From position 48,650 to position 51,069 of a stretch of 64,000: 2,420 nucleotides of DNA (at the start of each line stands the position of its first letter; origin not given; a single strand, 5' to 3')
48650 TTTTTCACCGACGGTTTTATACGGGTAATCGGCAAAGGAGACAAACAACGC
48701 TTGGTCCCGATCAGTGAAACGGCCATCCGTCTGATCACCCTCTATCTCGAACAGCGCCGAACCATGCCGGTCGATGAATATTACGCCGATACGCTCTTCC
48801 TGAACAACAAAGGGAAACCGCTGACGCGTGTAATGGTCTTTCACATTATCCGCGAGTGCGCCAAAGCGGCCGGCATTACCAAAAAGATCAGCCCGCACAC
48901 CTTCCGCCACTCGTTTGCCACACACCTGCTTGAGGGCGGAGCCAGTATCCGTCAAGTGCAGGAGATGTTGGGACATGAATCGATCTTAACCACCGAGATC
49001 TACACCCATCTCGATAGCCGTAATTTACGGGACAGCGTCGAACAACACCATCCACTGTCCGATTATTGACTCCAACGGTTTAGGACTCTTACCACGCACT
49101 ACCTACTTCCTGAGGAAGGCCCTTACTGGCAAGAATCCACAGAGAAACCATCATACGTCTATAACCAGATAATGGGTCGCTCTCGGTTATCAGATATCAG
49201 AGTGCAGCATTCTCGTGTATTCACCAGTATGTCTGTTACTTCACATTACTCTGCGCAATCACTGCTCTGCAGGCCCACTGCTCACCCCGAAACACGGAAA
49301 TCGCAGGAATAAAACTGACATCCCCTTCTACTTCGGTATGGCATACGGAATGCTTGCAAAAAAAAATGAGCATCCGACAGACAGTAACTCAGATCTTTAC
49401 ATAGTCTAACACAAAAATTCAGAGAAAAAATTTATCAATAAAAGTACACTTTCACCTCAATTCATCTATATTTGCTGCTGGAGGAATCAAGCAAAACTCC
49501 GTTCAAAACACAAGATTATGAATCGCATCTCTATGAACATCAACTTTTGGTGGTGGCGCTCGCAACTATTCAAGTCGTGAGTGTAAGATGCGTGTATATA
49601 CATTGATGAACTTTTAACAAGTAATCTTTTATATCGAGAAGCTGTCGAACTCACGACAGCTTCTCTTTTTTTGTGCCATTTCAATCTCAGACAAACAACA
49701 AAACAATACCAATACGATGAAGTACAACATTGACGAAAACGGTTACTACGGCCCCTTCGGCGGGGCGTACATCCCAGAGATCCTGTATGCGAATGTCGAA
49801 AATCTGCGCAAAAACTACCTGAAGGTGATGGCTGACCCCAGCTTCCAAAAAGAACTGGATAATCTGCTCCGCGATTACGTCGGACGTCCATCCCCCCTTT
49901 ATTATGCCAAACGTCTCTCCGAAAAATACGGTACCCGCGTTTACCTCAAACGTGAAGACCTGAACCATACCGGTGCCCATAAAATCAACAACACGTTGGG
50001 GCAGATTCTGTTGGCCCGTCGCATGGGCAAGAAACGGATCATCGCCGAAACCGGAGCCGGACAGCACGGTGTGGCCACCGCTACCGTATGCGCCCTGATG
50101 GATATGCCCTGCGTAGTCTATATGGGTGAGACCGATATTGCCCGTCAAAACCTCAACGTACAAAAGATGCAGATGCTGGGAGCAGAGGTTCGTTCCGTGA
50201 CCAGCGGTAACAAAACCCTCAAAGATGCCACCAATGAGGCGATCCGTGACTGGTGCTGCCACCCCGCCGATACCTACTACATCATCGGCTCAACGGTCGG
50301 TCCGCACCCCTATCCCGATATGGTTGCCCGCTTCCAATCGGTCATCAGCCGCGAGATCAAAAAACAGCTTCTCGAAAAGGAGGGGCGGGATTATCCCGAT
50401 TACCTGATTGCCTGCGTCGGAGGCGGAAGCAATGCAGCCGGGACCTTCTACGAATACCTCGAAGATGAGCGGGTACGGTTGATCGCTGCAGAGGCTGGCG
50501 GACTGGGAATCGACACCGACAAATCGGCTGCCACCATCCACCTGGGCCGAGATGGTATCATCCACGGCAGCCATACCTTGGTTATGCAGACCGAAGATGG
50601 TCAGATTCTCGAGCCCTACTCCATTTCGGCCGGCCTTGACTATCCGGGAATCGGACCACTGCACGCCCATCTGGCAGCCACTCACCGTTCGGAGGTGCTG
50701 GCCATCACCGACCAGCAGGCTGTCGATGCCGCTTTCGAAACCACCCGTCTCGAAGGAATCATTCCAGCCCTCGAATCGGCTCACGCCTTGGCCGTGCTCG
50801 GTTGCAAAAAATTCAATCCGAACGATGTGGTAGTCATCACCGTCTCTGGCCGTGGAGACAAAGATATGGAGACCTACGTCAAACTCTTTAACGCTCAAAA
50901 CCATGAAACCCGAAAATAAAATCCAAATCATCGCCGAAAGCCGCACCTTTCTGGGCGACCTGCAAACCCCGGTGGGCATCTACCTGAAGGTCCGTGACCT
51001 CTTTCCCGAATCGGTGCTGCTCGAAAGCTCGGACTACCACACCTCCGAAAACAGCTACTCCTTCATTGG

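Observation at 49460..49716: Ribosome-mediated trp attenuator with a WWW leader peptide upstream of trpBEGDCFA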

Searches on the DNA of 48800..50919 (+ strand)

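Call 3: search_rna_families(source=window, start=48800, end=50200, threshold=evalue, max_evalue=10, show_alignments=3)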
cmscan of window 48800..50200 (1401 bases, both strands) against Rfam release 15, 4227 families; matches with E-value up to 10: 6.
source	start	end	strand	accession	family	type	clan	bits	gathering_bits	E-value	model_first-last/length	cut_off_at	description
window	49581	49671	+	RF02449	ncr1015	Gene; sRNA;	-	24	60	1.1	1-121/121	no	Bacillus sRNA ncr1015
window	49594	49672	+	RF01489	sbrA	Gene; sRNA;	-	19.2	45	0.58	1-71/71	no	Listeria sRNA sbrA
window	49594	49716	-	RF01439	S_pombe_snR36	Gene; snRNA; snoRNA; HACA-box;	CL00035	18.8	50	1.1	1-164/164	no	small nucleolar RNA snR36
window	49600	49674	+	RF00115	McaS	Gene; sRNA;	CL00106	16.2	42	8.2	1-96/96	no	McaS/IsrA RNA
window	49638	49687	-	RF02470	Ms_IGR-8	Gene; sRNA;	-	14.9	44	3.2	1-63/63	no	Mycobacterium sRNA Ms_IGR-8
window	49133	49236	-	RF01409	STnc250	Gene; sRNA;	-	14.7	42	8.7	1-94/94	no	STnc250 Hfq binding RNA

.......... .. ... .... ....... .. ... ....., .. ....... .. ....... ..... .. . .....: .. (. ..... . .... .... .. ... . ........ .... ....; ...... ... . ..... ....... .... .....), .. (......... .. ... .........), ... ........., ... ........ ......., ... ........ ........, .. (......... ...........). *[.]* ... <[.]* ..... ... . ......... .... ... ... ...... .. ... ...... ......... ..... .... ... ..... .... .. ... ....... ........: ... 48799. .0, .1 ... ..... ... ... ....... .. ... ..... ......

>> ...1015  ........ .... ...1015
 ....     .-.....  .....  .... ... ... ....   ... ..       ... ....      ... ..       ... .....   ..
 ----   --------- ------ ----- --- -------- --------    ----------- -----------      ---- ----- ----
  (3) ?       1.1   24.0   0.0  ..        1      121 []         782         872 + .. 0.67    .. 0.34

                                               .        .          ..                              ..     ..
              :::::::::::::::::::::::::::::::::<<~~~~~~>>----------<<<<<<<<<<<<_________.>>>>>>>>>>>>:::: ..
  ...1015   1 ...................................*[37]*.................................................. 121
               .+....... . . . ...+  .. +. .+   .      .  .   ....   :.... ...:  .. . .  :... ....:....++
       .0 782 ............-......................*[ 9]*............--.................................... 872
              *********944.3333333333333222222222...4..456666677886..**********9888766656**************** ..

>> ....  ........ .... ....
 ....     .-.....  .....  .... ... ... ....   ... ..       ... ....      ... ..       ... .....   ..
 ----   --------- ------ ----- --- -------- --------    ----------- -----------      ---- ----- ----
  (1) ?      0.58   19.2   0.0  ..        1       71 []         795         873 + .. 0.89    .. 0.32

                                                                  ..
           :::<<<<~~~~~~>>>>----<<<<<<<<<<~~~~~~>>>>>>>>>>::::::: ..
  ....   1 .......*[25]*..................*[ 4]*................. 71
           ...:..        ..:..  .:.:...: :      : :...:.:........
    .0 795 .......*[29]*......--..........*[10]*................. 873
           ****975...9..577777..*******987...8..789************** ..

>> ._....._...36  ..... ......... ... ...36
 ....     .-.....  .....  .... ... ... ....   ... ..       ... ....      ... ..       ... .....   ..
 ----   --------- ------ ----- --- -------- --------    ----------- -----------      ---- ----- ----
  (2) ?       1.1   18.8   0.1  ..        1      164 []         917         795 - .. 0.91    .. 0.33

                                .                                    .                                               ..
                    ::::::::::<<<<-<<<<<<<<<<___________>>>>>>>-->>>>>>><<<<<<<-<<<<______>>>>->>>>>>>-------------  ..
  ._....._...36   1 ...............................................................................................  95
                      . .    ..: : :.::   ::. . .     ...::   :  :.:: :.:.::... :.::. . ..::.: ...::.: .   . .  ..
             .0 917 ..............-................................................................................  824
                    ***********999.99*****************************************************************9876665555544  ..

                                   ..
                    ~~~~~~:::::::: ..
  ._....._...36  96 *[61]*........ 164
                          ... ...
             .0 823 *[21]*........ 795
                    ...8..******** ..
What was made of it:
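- On Classical ribosome-mediated amino-acid attenuator (E. coli trpL type): No match at E <= 10 (call 3).
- On T-box leader: No Rfam T-box hit at E <= 10 in 48800-50200 (call 3).
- There is no T-box or any other Rfam family hit at E <= 10 (call 3).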

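Call 12: search_rna_families(sources=[L001, L004, L005, L024, L035, L046, L042, L053, L064, L068, L062, L047, L032, L016, L021, L012, L011, L033, L027, L074], threshold=gathering)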
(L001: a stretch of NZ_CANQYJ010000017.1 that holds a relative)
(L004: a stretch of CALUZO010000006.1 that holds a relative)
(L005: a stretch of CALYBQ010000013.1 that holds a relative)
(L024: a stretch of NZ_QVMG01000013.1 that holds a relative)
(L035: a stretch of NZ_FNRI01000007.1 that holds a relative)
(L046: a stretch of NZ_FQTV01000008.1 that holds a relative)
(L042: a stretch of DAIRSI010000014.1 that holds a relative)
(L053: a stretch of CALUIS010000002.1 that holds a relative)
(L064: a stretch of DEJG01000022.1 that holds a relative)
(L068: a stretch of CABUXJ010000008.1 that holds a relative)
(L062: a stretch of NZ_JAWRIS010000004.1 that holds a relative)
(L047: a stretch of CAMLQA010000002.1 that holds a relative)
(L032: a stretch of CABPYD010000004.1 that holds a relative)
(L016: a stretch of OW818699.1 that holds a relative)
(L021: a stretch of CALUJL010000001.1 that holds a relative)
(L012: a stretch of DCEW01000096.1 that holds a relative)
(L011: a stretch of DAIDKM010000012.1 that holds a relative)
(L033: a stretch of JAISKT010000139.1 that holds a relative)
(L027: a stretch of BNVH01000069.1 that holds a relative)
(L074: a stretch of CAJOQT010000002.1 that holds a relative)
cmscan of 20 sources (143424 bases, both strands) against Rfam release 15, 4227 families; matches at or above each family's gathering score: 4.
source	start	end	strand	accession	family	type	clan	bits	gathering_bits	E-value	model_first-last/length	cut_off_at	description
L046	2795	2934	+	RF01692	Bacteroid-trp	Cis-reg; leader;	-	83.7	49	7.9e-09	1-131/131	no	Bacteroidete tryptophan peptide leader RNA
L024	2775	2916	+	RF01692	Bacteroid-trp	Cis-reg; leader;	-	76.7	49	1.5e-07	1-131/131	no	Bacteroidete tryptophan peptide leader RNA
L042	2787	2928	+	RF01692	Bacteroid-trp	Cis-reg; leader;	-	61.7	49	8.8e-05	1-131/131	no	Bacteroidete tryptophan peptide leader RNA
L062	2754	2883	+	RF01692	Bacteroid-trp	Cis-reg; leader;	-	53.1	49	0.0034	1-131/131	no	Bacteroidete tryptophan peptide leader RNA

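Call 14: search_rna_families(source=L046, start=2700, end=3010, threshold=evalue, max_evalue=0.01, show_alignments=1)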
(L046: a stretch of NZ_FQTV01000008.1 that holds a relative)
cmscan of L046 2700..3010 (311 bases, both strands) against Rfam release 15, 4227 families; matches with E-value up to 0.01: 1.
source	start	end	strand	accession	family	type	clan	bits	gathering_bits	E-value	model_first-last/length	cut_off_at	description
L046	2795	2934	+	RF01692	Bacteroid-trp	Cis-reg; leader;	-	83.7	49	1.7e-11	1-131/131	no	Bacteroidete tryptophan peptide leader RNA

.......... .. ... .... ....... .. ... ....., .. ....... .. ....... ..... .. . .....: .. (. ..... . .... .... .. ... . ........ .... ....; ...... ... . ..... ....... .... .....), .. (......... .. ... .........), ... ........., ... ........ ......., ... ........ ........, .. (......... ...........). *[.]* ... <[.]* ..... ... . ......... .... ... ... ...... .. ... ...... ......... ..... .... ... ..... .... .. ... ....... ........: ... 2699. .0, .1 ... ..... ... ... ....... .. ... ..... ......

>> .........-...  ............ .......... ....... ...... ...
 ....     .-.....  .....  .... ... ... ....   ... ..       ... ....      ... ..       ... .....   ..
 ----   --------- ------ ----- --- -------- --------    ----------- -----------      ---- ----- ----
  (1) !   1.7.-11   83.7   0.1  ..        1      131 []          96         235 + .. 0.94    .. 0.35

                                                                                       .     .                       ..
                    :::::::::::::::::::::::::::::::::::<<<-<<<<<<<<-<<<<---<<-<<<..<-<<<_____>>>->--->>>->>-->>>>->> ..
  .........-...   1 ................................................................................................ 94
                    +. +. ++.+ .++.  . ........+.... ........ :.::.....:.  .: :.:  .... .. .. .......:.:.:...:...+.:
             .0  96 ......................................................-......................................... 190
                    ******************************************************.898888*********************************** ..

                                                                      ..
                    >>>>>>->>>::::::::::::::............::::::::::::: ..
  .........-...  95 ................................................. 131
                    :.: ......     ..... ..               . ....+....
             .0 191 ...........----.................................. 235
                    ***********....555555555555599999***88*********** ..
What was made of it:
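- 49524..49530 (+): Outer stem, 5' strand (CGCATCT). It pairs with 49586-49592 and lies inside the leader ORF. It corresponds to the outer helix of the Rfam RF01692 consensus (call 14).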

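Call 33: build_rna_model(alignment_id=A2, structure=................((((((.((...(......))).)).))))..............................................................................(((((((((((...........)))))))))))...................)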
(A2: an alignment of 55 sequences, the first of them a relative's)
Model R1 built from alignment A2 (55 sequences, 176 columns); structure: as given.
model positions 116; base pairs 20; branch points 1; effective number of sequences 10.46; information 0.59 bits per position. Calibrated on 0.2 Mb of random sequence (short: E-values are rough).
structure used (alignment columns):
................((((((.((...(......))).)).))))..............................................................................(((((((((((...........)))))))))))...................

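Call 34: search_with_rna_model(model_id=R1, source=window, max_evalue=1, show_alignments=1)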
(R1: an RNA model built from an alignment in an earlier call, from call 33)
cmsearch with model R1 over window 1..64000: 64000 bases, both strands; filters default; matches with E-value up to 1: 2.
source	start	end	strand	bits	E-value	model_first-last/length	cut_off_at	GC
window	49545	49671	+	79.6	6.6e-14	1-116/116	no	0.39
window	56937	57077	+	16.2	0.11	1-116/116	no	0.4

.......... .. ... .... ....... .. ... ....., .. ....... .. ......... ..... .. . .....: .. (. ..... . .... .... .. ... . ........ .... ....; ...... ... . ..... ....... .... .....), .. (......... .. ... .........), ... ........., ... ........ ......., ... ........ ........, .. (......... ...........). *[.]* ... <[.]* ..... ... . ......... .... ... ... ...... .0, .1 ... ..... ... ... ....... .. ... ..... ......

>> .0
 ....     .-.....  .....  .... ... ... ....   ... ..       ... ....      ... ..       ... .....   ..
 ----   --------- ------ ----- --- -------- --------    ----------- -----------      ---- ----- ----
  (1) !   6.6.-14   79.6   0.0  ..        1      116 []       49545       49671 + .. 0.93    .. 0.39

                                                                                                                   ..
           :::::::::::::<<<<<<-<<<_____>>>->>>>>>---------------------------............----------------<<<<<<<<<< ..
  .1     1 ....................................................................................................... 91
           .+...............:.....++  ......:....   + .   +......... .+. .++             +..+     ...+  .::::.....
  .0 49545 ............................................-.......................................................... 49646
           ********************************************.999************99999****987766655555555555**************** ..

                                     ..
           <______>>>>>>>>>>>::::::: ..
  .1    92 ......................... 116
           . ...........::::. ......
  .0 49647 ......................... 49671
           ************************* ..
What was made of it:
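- Checked: A covariance model built without the window finds the window element as its only significant hit in 64 kb (79.6 bits, E 6.6e-14, call 34).
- The only other match in the 64 kb is a 16.2-bit match at E 0.11 (call 34). E 6.6e-14 for a model built without the window (call 34).
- Tried and rejected: Rfam hits in related loci (call 12) and my own model (call 34) showed it is a missed homologue.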
